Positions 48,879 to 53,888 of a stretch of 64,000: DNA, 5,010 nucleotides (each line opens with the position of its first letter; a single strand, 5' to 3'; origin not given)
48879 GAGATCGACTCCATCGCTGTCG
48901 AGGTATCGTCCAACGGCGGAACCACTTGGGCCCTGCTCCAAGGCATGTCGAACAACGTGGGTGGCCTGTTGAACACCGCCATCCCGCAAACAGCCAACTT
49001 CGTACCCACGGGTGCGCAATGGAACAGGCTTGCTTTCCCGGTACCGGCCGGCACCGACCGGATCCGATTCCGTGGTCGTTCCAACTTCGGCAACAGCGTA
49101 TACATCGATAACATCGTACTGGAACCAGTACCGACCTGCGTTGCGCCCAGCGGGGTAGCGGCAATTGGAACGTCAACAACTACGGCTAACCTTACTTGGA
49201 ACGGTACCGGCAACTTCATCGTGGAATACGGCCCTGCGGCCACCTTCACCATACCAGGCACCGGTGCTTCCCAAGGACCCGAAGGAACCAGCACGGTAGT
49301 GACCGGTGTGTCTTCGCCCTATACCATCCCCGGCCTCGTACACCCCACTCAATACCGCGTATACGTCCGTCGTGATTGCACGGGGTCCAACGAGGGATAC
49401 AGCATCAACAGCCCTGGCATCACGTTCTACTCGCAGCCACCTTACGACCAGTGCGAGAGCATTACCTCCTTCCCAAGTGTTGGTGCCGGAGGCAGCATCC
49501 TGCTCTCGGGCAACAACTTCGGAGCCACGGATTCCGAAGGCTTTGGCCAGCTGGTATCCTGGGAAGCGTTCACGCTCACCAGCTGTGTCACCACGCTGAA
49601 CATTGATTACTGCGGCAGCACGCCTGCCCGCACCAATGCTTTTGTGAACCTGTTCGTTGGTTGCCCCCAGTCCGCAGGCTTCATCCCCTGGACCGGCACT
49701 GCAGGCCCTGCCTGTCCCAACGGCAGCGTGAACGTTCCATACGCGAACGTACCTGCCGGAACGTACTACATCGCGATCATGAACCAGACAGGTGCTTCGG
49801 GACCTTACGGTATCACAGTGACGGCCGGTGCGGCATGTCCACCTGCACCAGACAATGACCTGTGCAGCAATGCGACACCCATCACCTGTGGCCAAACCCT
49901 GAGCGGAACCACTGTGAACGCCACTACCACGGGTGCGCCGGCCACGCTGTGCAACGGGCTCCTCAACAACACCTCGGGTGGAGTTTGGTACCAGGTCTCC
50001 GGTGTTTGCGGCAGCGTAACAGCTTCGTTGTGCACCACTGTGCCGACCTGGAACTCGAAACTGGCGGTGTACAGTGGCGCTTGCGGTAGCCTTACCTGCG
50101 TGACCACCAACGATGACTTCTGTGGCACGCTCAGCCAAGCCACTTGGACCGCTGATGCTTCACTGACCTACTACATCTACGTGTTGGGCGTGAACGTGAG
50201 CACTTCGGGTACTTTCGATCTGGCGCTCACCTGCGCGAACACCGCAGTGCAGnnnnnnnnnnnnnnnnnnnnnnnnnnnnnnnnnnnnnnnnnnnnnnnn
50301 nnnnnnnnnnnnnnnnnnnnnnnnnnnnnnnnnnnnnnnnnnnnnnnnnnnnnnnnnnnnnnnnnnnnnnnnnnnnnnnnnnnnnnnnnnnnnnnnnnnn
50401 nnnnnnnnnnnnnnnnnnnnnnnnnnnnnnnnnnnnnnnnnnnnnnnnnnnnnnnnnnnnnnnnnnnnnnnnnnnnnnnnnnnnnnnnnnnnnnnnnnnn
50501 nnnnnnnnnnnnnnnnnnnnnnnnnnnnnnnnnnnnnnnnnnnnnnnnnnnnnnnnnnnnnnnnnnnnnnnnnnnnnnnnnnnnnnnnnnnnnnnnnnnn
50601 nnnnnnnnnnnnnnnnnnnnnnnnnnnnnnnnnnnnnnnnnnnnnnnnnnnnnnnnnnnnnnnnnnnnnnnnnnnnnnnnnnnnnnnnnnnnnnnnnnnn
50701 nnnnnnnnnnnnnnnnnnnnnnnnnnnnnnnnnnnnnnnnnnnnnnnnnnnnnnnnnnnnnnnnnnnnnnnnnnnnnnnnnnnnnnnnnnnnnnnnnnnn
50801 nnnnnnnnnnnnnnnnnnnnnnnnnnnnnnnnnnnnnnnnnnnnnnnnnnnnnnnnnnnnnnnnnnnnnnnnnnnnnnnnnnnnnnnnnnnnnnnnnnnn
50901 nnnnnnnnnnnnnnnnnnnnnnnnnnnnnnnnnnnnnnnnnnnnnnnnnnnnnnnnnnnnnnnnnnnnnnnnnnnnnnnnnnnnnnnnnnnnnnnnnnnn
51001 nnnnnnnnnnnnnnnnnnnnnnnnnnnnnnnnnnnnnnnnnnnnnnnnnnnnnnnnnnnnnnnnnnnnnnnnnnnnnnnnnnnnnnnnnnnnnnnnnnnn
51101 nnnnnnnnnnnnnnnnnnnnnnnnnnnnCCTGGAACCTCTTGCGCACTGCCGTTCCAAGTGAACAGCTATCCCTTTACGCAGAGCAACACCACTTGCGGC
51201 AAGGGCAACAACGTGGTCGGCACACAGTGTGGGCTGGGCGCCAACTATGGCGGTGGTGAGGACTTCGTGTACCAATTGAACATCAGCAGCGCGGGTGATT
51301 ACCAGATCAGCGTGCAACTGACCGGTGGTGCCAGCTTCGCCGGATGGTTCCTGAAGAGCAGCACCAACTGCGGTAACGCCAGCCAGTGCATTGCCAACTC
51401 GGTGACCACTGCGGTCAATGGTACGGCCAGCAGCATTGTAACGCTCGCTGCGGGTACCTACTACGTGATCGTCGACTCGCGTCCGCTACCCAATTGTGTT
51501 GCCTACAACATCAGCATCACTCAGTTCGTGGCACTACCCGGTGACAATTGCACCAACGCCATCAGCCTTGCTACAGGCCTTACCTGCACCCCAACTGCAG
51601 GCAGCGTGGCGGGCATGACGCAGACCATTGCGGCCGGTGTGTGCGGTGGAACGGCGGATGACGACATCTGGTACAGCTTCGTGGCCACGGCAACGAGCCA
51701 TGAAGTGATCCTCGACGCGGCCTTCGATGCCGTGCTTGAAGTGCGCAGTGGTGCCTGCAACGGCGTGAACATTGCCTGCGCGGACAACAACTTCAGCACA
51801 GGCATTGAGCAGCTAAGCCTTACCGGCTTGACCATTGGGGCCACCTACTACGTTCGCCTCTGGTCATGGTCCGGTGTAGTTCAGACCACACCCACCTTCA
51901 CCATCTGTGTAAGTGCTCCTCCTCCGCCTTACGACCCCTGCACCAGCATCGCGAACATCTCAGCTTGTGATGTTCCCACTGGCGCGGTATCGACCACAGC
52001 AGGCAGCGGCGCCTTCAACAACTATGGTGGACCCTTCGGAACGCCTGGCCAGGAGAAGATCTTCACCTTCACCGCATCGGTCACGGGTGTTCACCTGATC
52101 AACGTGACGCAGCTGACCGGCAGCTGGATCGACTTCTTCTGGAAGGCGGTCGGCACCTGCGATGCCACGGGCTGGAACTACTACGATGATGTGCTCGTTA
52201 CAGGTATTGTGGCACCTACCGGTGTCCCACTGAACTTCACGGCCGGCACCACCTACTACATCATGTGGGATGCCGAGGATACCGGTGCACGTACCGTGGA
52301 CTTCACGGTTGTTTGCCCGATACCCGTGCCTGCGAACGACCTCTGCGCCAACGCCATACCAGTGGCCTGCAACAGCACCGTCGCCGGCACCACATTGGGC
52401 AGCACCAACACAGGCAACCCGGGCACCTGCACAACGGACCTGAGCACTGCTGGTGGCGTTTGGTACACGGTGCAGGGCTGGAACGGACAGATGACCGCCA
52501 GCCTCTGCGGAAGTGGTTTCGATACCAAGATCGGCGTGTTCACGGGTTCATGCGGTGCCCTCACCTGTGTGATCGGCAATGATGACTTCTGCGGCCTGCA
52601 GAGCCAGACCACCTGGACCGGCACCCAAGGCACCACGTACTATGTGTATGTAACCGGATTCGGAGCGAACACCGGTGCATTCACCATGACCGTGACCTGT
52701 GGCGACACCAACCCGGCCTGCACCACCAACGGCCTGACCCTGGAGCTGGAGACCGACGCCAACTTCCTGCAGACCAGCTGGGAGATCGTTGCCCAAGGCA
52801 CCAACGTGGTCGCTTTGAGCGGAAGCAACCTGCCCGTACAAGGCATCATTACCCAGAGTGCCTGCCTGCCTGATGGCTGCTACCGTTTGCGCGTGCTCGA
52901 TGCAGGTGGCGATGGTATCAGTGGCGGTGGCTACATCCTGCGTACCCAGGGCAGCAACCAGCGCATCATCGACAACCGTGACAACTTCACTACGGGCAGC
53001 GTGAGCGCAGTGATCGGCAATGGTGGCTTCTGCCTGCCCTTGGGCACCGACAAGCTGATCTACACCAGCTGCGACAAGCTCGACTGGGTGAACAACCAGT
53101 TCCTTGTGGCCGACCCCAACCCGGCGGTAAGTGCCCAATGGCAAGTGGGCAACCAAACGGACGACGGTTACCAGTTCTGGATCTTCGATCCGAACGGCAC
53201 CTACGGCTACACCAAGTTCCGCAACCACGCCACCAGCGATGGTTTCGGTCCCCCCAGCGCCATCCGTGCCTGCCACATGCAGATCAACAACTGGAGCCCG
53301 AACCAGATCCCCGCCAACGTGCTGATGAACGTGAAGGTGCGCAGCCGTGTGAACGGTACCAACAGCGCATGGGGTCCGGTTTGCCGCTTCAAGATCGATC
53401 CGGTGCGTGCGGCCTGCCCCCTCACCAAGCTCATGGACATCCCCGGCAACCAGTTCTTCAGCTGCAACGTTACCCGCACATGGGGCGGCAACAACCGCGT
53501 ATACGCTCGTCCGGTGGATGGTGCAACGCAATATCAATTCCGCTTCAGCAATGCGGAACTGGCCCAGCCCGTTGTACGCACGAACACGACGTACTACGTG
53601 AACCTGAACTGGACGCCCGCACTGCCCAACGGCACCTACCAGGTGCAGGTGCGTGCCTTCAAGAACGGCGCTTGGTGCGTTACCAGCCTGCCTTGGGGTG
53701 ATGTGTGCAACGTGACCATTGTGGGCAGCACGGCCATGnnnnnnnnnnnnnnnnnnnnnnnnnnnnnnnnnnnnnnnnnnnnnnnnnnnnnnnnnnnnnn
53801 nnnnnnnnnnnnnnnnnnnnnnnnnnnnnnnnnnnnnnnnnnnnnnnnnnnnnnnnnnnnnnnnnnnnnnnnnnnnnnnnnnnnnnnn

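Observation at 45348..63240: Two tandem ~2,900-aa paralogous T9SS cargo genes whose 3' ~1.1 kb are near-identical, pointing to gene conversion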

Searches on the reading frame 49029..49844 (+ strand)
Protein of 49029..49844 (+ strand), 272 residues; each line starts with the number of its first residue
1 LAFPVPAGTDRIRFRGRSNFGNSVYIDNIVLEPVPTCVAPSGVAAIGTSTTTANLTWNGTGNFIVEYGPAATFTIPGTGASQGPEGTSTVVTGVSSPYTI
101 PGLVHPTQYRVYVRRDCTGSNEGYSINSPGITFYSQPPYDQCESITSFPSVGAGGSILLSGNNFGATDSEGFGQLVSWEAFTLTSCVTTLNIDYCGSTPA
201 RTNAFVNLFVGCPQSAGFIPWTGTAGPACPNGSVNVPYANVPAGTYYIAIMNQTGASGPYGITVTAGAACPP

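Call 55: search_protein_families(library=pfam, proteins=[window:49029-49844:+], max_evalue=1)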
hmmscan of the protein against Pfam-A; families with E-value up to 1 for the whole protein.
window:49029-49844:+ (272 aa): 1 family
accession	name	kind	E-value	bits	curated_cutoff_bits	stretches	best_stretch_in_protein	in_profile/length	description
PF00041.27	fn3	-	0.0015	19.2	25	1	39-119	2-72/84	Fibronectin type III domain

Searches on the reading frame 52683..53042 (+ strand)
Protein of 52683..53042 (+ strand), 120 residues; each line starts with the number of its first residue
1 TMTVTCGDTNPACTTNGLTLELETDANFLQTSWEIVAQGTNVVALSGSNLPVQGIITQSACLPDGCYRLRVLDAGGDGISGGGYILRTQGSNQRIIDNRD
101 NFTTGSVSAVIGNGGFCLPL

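Call 50: search_protein_families(library=pfam, proteins=[window:52683-53042:+], max_evalue=10)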
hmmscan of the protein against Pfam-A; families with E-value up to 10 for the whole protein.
window:52683-53042:+ (120 aa): 0 families

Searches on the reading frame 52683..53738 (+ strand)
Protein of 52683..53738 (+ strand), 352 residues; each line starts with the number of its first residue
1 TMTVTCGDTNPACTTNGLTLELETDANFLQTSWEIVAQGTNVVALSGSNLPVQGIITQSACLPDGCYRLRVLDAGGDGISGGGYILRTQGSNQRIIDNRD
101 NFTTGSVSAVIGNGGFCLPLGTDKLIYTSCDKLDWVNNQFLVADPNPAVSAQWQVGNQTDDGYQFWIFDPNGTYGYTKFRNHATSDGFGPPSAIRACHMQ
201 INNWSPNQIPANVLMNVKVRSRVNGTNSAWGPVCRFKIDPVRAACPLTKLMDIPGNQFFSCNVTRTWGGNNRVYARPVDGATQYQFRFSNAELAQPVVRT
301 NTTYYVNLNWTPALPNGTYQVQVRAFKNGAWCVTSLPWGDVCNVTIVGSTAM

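Call 66: search_protein_representatives(protein=window:52683-53738:+)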
Query: 352 residues. Proteins with E-value up to 0.001 (for the whole library): 1064; up to 1e-10: 657; up to 1e-30: 415. The best 150 are listed.
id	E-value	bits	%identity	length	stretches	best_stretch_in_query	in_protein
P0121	2.1e-184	629.5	80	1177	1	1-352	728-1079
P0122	2.6e-183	625.9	79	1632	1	4-352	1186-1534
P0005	1.6e-180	616.7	76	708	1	5-351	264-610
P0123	7.1e-178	608.0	78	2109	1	2-351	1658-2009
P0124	4.2e-176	602.1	86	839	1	2-296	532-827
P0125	7.6e-168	575.0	75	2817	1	4-352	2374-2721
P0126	4.8e-160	549.3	74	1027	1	6-350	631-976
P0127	1.3e-158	544.6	72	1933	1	2-350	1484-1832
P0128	2.7e-155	533.7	72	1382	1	16-352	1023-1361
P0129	1.1e-148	511.9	73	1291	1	5-334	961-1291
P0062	4.5e-148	509.9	71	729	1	6-335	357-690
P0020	7.1e-147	506.0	65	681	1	5-350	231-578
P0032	4.0e-145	500.2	67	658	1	10-348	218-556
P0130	1.2e-139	482.2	64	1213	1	1-346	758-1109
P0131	4.8e-138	476.9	62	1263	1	2-349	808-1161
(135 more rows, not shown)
